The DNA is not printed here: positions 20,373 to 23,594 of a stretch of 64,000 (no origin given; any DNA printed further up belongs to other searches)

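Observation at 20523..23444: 973-aa P-loop NTPase-TPR-SARP regulator with inverted domain order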

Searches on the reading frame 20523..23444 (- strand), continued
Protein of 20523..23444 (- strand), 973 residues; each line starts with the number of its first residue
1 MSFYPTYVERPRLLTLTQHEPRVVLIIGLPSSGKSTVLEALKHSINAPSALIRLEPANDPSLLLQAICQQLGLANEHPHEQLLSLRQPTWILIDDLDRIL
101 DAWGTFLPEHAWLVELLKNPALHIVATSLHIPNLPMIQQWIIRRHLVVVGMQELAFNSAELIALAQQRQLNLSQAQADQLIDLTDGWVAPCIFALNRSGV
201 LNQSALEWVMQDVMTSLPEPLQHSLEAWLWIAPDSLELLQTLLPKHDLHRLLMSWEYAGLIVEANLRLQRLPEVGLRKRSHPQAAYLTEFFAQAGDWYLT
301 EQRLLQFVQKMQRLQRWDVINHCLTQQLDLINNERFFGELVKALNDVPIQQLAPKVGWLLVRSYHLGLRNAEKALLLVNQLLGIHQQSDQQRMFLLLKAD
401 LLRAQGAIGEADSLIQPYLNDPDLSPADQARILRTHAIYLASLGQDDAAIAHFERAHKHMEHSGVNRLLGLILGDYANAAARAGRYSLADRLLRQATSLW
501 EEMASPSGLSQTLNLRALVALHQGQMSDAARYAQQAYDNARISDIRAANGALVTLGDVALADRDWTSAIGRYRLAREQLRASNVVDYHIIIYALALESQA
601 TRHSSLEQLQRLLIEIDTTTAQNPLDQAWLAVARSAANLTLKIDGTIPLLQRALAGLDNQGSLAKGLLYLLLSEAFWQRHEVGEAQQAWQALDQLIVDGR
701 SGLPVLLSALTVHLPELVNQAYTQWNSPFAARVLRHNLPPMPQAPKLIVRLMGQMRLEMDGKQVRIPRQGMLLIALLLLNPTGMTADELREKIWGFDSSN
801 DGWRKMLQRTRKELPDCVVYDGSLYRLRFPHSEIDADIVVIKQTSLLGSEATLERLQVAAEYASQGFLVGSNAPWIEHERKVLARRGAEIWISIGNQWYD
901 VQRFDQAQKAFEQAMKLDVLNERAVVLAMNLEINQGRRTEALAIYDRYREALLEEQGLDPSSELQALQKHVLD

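Call 54: search_solved_structures(query=A1, max_evalue=0.01, show_alignments=0)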
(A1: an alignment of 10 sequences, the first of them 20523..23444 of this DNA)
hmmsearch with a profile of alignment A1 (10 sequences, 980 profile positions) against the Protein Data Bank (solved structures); distinct sequences matched with E-value up to 0.01: 105 (the best 60 are shown).
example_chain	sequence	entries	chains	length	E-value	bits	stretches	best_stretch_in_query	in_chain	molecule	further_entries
9qhb_A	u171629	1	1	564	2.5e-60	207.7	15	889-953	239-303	Engineered tetratricopeptide repeat protein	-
8bu0_A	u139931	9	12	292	7.3e-37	130.1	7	889-953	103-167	Consensus tetratricopeptide repeat protein | Crystal structure of an 8-repeat consensus TPR superhelix with Zinc. | Monomer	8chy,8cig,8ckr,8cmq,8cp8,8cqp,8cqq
8bob_C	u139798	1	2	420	7.2e-28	100.3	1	7-358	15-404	HTH-type transcriptional regulator MalT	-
9qhc_A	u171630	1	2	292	2e-26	95.5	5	890-953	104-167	Engineered tetratricopeptide repeat protein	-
8k60_I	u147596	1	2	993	5.2e-21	77.6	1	751-979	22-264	Regulatory protein AfsR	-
8jke_I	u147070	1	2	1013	5.2e-21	77.6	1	751-979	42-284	Regulatory protein AfsR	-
8hvr_I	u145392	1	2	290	1.1e-20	76.6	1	751-979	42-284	Regulatory protein AfsR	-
8ch0_A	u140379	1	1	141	5.9e-14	54.2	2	892-953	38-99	Consensus tetratricopeptide repeat protein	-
2fo7_A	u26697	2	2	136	7.3e-14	53.9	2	892-953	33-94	SYNTHETIC CONSENSUS TPR PROTEIN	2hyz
1na0_A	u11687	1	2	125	2.3e-13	52.3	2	894-953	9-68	designed protein CTPR3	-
9gzg_A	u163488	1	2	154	1.4e-12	49.6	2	893-953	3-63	Engineered CTPR protein with glutamic acids for conductivity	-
6vfi_B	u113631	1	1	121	1.2e-09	40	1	893-952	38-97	O43_dn18B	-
3kd7_A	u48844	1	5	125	1.4e-09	39.8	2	894-953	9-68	CTPR390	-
6vl6_A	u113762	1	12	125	1.5e-09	39.7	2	894-942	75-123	T33_dn2A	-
2avp_A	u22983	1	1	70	4.4e-09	38.1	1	894-952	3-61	synthetic consensus TPR protein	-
6mfv_A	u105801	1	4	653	4.1e-07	31.6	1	7-292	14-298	tetratricopeptide repeat sensor PH0952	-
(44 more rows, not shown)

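Call 55: predict_structure(alignment_id=A2)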
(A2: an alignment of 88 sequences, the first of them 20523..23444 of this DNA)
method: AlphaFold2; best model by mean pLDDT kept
length: 973 residues; sequences in the alignment: 88
mean_pLDDT: 92.8   pTM: 0.70
mean pLDDT of the five models: 92.8, 92.1, 91.9, 91.8, 91.6
residues with pLDDT >= 90: 821; 70-90: 135; 50-70: 11; < 50: 6
segments of 3 or more residues with pLDDT < 50: 1-4
pLDDT, mean of each block of 10 residues (from residue 1): 59 86 95 94 93 89 95 94 96 96 93 92 96 91 93 95 93 94 93 87 90 94 94 87 91 93 86 94 94 92 92 95 88 77 92 95 88 96 96 96 93 97 95 97 94 98 90 97 93 96 93 97 92 97 93 98 95 96 90 97 94 97 94 98 97 91 94 98 98 88 86 94 95 74 76 96 95 96 94 87 94 93 91 92 87 94 96 95 97 97 97 97 98 97 98 97 96 93
secondary structure, 60 per line:
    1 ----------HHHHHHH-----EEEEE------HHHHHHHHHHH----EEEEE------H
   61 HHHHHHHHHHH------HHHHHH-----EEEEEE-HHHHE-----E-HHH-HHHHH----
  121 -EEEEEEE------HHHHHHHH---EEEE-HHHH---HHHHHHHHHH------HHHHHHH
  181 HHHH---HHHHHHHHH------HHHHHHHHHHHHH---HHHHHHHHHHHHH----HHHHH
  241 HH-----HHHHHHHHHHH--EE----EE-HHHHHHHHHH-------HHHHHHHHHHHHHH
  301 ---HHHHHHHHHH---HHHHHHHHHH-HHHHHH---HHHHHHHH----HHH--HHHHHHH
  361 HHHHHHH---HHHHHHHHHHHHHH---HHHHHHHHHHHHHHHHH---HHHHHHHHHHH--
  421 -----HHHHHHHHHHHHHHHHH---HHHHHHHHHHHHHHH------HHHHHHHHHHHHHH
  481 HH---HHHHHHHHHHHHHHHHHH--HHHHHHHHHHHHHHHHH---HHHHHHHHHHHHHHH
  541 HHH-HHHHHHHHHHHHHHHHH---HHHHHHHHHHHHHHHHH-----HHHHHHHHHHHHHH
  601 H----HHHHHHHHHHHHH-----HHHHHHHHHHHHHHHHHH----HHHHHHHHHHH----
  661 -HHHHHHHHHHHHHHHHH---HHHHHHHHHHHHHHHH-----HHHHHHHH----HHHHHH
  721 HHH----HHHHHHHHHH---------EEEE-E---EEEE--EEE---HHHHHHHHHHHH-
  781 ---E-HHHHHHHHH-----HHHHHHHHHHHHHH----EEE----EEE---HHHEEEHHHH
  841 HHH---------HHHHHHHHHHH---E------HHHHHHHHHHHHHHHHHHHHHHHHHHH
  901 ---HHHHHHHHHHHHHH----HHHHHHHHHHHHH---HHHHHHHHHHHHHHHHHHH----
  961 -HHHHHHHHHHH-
elements in order (helices of 4 or more, strands of 3 or more residues): H11-17 E23-27 H34-44 E49-53 H60-71 H78-83 E89-94 H96-99 H112-116 E122-128 H135-142 E146-149 H151-154 H158-167 H174-184 H188-196 H203-215 H219-231 H236-242 H248-258 H270-279 H287-300 H304-313 H317-326 H328-333 H337-344 H354-367 H371-384 H388-404 H408-418 H426-442 H446-460 H467-482 H486-503 H506-522 H526-543 H545-561 H565-581 H587-601 H606-618 H624-641 H646-656 H662-678 H682-697 H703-710 H715-723 H728-737 E747-750 E756-759 E762-764 H768-779 H786-794 H800-813 E818-820 E825-827 E834-836 H837-843 H853-863 H874-900 H904-917 H922-934 H938-956 H962-972

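Call 57: fold_search(model_id=the predicted structure, library=pdb)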
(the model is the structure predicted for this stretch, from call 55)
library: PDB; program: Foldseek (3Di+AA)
matches with E <= 10: 1743; with E <= 0.001: 293
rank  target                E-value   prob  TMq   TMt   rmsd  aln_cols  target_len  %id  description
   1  6mfv_A                1.9e-11  1.00  0.29  0.40  26.6       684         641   15  Crystal structure of the Signal Transduction ATPase with Numerous Domains (STAND) protein with a tetratricopeptide rep (released 2019-02-20)
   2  9rtt_Q                3.7e-09  1.00  0.20  0.22  24.2       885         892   12  Activated Elongation Complex with IWS1 and ELOF1 (released 2025-09-03)
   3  8bbe_D                2.4e-08  1.00  0.21  0.29  22.2       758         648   11  Structure of the IFT-A complex; IFT-A2 module (released 2022-12-21)
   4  9hvq_Q                2.8e-08  1.00  0.20  0.21  24.9       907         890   11  Structure of the transcribing Pol II-DSIF-PAF-SPT6-RECQL5 complex (released 2025-07-16)
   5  8fgw_D                3.7e-08  1.00  0.21  0.17  26.7      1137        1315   12  Human IFT-A complex structures provide molecular insights into ciliary transport (released 2023-02-22)
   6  7xn7_q                6.2e-08  1.00  0.21  0.22  23.8       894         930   13  RNA polymerase II elongation complex containing Spt4/5, Elf1, Spt6, Spn1 and Paf1C (released 2022-09-07)
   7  9zjv_A                7.2e-08  1.00  0.15  0.13  28.6       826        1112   12  Human sterile alpha motif domain-containing protein 9 (SAMD9), asymmetric dimer "wing" shape (released 2026-02-25)
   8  8bob_C                1.2e-07  1.00  0.18  0.39  17.3       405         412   20  Structural basis for negative regulation of the maltose system (released 2023-10-18)
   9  8dgc_B                1.7e-07  1.00  0.21  0.12  33.0      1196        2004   11  Avs3 bound to phage PhiV-1 terminase (released 2022-08-03)
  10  4buj_F                2.0e-07  1.00  0.17  0.13  26.0      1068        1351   12  Crystal structure of the S. cerevisiae Ski2-3-8 complex (released 2013-08-28)
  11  9zjs_A                2.0e-07  1.00  0.15  0.13  28.3       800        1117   11  Human sterile alpha motif domain-containing protein 9 (SAMD9), asymmetric dimer "shell" shape (released 2026-02-25)
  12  7qdr_B                2.2e-07  1.00  0.20  0.17  23.4      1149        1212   10  Apo human SKI complex in the closed state (released 2022-02-02)
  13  7dkh_A                2.9e-07  1.00  0.24  0.25  23.2       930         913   11  Crystal structure of the Ctr9/Paf1/Cdc73/Rtf1 quaternary complex (released 2021-11-24)
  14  7qdz_B                3.9e-07  1.00  0.20  0.17  21.8      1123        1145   11  80S-bound human SKI complex in the closed state (released 2022-02-09)
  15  7dkh_I                4.2e-07  1.00  0.23  0.25  27.3      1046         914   10  Crystal structure of the Ctr9/Paf1/Cdc73/Rtf1 quaternary complex (released 2021-11-24)
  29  1hz4                  2.5e-06  1.00  0.31  0.74   4.5       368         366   16  CRYSTAL STRUCTURE OF TRANSCRIPTION FACTOR MALT DOMAIN III (released 2001-11-28)
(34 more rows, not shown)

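Call 58: find_homologous_proteins(query=A2, max_evalue=1e-20)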
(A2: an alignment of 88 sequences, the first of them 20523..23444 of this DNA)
Query A2 (88 sequences) (973 aa, profile of the alignment): 241 proteins with E <= 1e-20 among 8000 candidates; the best 120 are listed.
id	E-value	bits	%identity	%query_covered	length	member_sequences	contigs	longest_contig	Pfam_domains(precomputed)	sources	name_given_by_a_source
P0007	0.0e+0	1234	20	58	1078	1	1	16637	PF03704.24,PF25873.1,PF17874.8,PF00515.35,PF13424.13,PF07719.24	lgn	-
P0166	4.2e-294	997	28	12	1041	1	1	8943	PF03704.24,PF25873.1,PF17874.8,PF00515.35,PF13424.13,PF24885.2,PF13181.13,PF07719.24,PF13374.13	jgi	jgi:ATP/maltotriose-dependent transcriptional regulator MalT/DNA-binding SARP family transcriptional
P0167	5.5e-260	884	26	33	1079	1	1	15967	PF14559.13,PF03704.24,PF25873.1,PF00515.35,PF13424.13,PF13401.13,PF07719.24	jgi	jgi:ATP/maltotriose-dependent transcriptional regulator MalT/DNA-binding SARP family transcriptional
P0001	2.9e-238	812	98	100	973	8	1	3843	PF03704.24,PF00515.35,PF13424.13,PF13401.13,PF07719.24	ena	-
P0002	1.3e-236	806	82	100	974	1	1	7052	PF03704.24,PF07719.24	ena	-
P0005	4.7e-235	801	81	100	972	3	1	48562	PF03704.24,PF13401.13,PF07719.24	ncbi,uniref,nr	ncbi:BTAD domain-containing putative transcriptional regulator [Herpetosiphon llansteffanensis]|unir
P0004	2.4e-234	799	82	100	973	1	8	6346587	PF03704.24,PF13424.13,PF13401.13,PF07719.24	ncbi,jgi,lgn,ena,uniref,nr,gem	ncbi:MAG TPA: hypothetical protein DEF47_07255 [Herpetosiphon sp.]|uniref:Tetratricopeptide TPR_2 re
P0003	1.8e-230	786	82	100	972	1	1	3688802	PF03704.24,PF13424.13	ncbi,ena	-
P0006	1.1e-225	770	77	100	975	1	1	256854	PF03704.24,PF13401.13,PF07719.24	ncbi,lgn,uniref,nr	ncbi:BTAD domain-containing putative transcriptional regulator [Herpetosiphon giganteus]|uniref:BTAD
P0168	3.8e-224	765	28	12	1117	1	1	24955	PF03704.24,PF25873.1,PF17874.8,PF00515.35,PF05729.19,PF13424.13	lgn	-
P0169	7.0e-214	731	21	59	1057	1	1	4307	PF03704.24,PF25873.1,PF00515.35,PF13424.13,PF13401.13,PF13181.13,PF07719.24,PF13191.13,PF13374.13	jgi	jgi:ATP/maltotriose-dependent transcriptional regulator MalT/DNA-binding SARP family transcriptional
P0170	3.0e-171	590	25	38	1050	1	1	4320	PF25873.1,PF17874.8,PF00515.35,PF13424.13,PF13181.13,PF07719.24,PF13191.13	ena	-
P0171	1.8e-156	541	32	6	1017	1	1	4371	PF03704.24,PF25873.1,PF17874.8,PF00515.35,PF13424.13,PF07719.24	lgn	-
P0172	1.5e-152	528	-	-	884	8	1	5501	PF07721.21,PF25873.1,PF17874.8,PF00515.35,PF00196.26,PF13424.13,PF07719.24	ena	-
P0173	4.4e-150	520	-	-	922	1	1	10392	PF25873.1,PF17874.8,PF00196.26,PF08281.19,PF07719.24,PF13191.13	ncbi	-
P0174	2.1e-148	514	-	-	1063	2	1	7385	PF03704.24,PF25873.1,PF24883.3,PF13191.13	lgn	-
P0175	2.4e-139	484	33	6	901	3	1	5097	PF25873.1,PF17874.8,PF00196.26,PF13424.13,PF13428.13,PF07719.24,PF13191.13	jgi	jgi:LuxR family maltose regulon positive regulatory protein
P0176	9.8e-139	482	-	-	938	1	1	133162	PF25873.1,PF17874.8,PF00196.26,PF13424.13,PF13401.13,PF08281.19,PF13181.13,PF13191.13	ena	-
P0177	1.7e-128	448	-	-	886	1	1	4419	PF25873.1,PF17874.8,PF00196.26,PF13424.13,PF13432.13,PF07719.24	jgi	jgi:LuxR family maltose regulon positive regulatory protein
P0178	3.8e-127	444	-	-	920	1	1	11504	PF25873.1,PF17874.8,PF00196.26,PF13424.13,PF13191.13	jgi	jgi:LuxR family maltose regulon positive regulatory protein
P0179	2.8e-120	421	-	-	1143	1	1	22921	PF25873.1,PF17874.8,PF13191.13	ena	-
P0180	2.4e-112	395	-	-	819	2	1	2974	PF25873.1,PF17874.8,PF00196.26,PF13424.13,PF08281.19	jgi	-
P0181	3.0e-109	385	31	8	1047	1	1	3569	PF25873.1,PF13401.13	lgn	-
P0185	8.1e-91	324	-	-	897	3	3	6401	PF25873.1,PF13604.13,PF17874.8,PF00196.26,PF13401.13,PF25199.2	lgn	-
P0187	1.6e-82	296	-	-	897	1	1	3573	PF25873.1,PF00196.26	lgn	-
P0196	5.5e-71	258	-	-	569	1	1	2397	PF25873.1,PF17874.8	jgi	-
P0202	1.9e-62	230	33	8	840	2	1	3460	PF25873.1,PF00196.26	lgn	-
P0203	4.9e-62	228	-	-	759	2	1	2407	PF25873.1,PF17874.8,PF00196.26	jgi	jgi:LuxR family maltose regulon positive regulatory protein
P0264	2.1e-37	147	-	-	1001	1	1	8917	PF03704.24,PF25873.1,PF13424.13,PF00072.31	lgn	-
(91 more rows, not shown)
